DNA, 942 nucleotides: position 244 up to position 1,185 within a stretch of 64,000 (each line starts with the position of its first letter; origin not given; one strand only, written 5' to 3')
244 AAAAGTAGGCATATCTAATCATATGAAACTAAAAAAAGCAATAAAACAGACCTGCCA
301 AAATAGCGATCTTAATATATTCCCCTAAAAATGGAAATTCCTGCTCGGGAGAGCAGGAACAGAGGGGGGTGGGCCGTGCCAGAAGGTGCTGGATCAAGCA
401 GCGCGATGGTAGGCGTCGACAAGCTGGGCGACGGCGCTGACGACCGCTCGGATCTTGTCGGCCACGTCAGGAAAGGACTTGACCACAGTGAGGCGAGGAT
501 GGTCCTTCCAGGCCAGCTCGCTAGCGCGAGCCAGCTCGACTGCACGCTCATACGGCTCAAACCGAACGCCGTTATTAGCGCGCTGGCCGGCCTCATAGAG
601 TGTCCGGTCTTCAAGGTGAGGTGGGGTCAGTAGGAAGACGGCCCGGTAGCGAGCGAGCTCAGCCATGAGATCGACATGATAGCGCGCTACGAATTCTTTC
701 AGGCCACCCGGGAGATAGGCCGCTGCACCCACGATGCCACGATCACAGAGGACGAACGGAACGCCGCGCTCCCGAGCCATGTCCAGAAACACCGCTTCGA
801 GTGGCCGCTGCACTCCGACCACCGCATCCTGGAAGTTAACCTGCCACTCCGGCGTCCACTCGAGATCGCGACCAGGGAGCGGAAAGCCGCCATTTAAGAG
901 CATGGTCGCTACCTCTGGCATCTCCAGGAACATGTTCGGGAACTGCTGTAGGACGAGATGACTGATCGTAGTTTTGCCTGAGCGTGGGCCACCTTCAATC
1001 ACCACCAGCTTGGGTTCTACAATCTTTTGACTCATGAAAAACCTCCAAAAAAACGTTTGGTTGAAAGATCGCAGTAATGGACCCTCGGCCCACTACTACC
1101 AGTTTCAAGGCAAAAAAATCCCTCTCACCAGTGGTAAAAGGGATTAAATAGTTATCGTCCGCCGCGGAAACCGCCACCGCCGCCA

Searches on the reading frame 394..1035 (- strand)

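Call 55: search_protein_families(library=pfam, proteins=[window:394-1035:-], max_evalue=0.01)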
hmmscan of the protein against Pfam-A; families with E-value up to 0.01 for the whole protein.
window:394-1035:- (213 aa): 2 families
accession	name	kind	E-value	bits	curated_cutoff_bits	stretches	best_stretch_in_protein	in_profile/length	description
PF13521.12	AAA_28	-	5.9e-13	49.8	27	1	11-185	2-155/164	AAA domain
PF07931.18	CPT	-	0.00017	21.9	22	1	9-64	2-58/172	Chloramphenicol phosphotransferase-like protein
